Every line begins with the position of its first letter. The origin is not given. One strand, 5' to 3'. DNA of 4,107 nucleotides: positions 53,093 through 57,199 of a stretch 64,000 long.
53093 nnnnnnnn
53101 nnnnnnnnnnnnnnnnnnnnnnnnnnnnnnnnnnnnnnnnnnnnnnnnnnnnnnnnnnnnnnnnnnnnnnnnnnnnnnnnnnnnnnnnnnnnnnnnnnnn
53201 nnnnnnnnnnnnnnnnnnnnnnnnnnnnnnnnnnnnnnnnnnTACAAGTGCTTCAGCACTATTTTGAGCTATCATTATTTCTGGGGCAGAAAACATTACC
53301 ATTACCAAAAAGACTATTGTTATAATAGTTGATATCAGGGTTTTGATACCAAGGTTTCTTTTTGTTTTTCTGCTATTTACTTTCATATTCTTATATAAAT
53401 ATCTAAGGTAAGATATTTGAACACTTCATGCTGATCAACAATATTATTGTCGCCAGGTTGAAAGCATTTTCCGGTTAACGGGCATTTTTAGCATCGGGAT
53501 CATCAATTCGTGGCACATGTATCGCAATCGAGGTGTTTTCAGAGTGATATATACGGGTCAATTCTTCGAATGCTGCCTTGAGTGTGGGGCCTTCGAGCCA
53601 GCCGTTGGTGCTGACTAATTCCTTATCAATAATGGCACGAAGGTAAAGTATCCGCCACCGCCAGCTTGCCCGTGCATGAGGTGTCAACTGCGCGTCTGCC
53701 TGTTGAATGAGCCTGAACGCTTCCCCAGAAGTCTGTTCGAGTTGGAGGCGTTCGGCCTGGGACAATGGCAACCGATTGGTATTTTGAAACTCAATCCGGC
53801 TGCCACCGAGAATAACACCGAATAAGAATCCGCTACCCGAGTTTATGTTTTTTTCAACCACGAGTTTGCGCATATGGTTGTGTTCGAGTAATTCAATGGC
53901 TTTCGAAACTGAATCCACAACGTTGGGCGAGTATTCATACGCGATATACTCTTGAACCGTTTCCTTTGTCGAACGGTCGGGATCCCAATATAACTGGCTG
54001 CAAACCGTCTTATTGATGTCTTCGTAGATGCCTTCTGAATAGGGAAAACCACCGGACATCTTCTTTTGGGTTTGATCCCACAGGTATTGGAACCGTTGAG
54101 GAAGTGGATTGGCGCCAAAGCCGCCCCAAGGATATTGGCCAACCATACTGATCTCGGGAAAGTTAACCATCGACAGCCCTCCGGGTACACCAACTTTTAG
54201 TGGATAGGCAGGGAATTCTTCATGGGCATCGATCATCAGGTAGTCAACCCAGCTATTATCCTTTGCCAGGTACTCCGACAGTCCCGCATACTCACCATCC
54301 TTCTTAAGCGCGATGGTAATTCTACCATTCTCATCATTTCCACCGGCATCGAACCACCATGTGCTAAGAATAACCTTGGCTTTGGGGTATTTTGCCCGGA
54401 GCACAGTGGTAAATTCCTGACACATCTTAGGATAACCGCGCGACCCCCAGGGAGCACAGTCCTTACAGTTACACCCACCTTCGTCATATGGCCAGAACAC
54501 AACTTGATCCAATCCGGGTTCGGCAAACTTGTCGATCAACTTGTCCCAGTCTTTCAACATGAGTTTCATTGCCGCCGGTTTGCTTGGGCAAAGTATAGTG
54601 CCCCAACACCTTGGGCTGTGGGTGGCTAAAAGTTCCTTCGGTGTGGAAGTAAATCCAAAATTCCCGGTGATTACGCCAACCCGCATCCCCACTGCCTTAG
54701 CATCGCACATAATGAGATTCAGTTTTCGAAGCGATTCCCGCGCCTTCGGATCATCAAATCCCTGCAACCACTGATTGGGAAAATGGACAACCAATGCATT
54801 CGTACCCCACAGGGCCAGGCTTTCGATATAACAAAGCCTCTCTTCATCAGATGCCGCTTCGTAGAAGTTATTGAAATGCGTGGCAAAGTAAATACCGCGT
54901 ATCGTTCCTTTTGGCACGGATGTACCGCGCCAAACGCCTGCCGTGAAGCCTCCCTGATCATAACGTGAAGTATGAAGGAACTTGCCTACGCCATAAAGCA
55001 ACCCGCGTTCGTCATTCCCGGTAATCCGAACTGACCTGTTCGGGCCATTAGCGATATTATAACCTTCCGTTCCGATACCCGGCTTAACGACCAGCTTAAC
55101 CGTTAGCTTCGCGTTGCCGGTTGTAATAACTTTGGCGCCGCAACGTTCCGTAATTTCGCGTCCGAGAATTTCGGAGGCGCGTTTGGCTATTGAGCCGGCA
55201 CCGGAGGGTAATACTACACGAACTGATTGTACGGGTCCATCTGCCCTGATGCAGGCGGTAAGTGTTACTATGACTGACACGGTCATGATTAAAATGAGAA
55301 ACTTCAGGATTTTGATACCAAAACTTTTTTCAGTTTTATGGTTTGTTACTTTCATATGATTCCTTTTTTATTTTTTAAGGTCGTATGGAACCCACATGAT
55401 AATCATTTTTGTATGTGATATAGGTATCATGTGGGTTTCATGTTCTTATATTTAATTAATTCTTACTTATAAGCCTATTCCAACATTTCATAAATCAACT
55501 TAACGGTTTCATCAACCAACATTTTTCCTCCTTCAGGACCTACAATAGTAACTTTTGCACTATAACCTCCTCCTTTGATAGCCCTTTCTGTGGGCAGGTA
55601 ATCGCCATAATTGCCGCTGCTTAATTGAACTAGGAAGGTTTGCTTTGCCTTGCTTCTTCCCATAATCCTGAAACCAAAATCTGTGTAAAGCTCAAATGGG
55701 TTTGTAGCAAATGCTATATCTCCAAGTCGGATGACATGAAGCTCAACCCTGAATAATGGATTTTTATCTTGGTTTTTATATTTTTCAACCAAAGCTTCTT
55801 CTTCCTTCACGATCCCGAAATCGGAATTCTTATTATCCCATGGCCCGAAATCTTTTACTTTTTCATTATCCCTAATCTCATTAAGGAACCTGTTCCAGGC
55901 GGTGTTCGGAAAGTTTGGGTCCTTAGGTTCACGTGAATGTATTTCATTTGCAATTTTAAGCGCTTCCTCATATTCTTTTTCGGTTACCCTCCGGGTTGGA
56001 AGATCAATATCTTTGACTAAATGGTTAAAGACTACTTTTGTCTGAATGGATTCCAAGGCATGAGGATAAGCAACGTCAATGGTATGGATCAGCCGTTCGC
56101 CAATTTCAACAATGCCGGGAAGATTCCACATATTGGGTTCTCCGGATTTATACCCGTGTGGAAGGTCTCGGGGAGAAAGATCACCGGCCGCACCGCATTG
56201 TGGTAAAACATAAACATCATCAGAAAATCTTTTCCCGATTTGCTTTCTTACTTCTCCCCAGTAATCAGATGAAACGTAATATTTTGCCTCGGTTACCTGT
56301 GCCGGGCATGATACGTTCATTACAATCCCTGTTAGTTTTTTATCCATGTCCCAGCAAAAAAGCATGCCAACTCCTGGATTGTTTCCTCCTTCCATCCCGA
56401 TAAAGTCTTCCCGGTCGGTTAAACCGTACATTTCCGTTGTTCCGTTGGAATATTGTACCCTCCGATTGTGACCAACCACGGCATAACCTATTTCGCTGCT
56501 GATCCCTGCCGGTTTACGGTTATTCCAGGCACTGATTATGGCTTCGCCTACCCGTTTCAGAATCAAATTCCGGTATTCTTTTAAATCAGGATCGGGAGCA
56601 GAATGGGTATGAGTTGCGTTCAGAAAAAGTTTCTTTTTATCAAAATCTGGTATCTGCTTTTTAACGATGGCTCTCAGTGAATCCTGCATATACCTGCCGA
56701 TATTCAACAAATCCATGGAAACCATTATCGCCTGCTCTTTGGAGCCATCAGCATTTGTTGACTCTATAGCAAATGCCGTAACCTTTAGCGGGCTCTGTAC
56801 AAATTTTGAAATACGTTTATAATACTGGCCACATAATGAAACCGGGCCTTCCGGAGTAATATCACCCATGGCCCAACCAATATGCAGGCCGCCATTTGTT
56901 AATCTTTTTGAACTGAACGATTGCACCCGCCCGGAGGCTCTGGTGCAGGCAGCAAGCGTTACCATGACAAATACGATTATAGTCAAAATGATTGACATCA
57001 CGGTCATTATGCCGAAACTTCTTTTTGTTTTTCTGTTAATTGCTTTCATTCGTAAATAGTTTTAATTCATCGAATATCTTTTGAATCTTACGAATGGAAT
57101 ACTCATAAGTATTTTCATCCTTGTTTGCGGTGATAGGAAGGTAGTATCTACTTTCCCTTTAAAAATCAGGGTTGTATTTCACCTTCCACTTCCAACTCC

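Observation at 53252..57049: Three adjacent, otherwise unrelated enzymes share a homologous ~45-aa N-terminal leader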

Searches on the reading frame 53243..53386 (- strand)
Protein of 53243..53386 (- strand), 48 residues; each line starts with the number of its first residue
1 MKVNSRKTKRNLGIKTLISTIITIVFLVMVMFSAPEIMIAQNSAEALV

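Call 45: search_protein_families(library=ncbifam, proteins=[window:53243-53386:-], max_evalue=10)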
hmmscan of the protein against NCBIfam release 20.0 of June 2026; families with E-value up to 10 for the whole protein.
seq(48 aa): 1 family
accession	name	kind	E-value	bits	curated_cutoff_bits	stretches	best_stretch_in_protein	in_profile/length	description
NF042931.1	SAG1386_EF1546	equivalog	0.0097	16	80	1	6-43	18-55/158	SAG1386/EF1546 family surface-associated protein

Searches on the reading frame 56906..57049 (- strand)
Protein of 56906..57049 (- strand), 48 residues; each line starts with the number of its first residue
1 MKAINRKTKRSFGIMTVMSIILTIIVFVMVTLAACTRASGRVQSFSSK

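Call 13: find_homologous_proteins(query=A2, max_evalue=10)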
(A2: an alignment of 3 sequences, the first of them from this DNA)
Query A2 (3 sequences): 1 candidates shared short words with the query, none scored E <= 10.

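Call 45: search_protein_families(library=ncbifam, proteins=[window:56906-57049:-], max_evalue=10)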
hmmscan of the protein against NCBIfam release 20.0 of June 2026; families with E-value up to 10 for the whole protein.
seq(48 aa): 4 families
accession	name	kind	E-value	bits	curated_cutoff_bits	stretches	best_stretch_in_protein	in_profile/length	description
NF007878.0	PRK10582.1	equivalog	0.0082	16.3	144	1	9-37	15-43/109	cytochrome o ubiquinol oxidase subunit IV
TIGR02599.1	TIGR02599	subfamily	0.16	11.1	256.5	1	15-46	11-43/361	Verru_Chthon cassette protein C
NF042931.1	SAG1386_EF1546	equivalog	0.26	11.4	80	1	6-41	22-57/158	SAG1386/EF1546 family surface-associated protein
TIGR04087.1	YqxM_for_SipW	equivalog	0.35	10.5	80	1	6-39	9-42/186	amyloid fiber anchoring/assembly protein TapA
